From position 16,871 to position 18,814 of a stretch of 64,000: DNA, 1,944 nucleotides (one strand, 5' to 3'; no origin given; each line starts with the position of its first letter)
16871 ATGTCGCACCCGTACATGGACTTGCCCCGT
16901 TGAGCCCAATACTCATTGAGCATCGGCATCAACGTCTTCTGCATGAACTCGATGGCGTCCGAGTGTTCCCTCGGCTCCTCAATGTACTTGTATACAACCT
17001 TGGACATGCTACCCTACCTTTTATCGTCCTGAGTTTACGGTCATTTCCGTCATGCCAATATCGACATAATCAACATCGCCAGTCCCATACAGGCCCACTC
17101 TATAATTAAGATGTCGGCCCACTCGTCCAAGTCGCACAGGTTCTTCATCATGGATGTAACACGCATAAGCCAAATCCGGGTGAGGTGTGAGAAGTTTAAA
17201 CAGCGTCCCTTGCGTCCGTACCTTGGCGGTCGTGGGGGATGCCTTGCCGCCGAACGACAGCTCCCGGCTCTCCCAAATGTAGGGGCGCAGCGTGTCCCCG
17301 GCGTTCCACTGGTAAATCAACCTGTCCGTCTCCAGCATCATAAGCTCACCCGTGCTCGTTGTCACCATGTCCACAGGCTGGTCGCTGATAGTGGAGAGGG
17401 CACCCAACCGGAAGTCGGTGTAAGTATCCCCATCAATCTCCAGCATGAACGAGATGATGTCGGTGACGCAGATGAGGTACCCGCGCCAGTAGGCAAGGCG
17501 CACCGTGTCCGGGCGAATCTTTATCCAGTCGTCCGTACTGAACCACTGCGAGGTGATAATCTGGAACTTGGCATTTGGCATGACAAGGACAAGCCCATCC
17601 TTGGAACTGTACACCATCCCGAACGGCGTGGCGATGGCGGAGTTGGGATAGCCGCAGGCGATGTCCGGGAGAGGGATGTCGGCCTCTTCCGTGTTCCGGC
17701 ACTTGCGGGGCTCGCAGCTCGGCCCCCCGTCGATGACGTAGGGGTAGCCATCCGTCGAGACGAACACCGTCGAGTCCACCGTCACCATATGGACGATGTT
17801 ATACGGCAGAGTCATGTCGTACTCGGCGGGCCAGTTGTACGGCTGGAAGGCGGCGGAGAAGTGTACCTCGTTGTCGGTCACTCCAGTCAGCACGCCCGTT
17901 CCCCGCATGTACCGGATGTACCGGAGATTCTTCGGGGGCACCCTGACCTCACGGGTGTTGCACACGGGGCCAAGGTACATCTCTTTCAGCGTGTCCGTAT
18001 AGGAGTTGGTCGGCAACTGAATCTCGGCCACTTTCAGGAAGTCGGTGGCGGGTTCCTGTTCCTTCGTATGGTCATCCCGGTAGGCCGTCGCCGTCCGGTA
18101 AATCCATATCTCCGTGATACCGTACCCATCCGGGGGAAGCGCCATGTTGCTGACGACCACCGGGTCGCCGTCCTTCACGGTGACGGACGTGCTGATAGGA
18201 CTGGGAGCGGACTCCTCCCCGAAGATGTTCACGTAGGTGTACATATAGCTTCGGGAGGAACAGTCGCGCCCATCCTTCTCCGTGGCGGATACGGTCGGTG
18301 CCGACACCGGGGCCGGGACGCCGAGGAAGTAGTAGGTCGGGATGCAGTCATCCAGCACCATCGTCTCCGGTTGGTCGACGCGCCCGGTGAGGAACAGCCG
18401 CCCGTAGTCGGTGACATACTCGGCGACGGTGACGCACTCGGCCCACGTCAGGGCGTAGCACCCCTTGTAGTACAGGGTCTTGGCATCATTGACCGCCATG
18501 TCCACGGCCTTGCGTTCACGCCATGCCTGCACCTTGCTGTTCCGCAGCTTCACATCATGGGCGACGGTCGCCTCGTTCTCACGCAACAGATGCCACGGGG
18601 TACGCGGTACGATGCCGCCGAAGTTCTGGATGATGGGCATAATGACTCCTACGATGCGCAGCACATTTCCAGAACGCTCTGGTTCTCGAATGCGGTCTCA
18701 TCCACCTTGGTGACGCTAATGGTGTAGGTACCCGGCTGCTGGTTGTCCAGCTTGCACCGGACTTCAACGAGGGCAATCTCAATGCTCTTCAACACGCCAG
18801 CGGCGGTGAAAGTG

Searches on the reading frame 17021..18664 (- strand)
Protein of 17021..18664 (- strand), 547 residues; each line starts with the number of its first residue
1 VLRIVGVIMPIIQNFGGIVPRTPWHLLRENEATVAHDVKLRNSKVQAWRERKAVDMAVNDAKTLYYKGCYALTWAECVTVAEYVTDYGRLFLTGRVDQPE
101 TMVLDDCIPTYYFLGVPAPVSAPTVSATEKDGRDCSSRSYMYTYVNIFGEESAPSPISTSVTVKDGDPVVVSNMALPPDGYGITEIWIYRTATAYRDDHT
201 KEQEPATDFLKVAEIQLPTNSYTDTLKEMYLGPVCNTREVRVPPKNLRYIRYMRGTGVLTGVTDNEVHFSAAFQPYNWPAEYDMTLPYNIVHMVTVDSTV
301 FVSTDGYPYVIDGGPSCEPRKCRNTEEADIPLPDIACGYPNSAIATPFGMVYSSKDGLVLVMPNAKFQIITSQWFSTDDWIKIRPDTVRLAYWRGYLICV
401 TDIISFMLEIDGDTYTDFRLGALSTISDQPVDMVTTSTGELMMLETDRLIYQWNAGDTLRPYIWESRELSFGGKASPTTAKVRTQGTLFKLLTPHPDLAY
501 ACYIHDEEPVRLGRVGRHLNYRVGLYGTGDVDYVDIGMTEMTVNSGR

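Call 26: search_protein_families(library=phrogs, proteins=[window:17021-18664:-], max_evalue=0.001)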
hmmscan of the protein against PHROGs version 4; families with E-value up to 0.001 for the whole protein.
window:17021-18664:- (547 aa): 2 families
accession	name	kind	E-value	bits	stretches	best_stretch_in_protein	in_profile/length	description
phrog_511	-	head and packaging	6.8e-83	280.4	1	12-535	324-850/862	internal virion protein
phrog_17680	-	unknown function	9.8e-35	121.6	1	12-287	6-289/356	-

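Call 27: search_protein_families(library=pfam, proteins=[window:17021-18664:-], max_evalue=0.001)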
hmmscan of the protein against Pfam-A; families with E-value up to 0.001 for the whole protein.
window:17021-18664:- (547 aa): 0 families
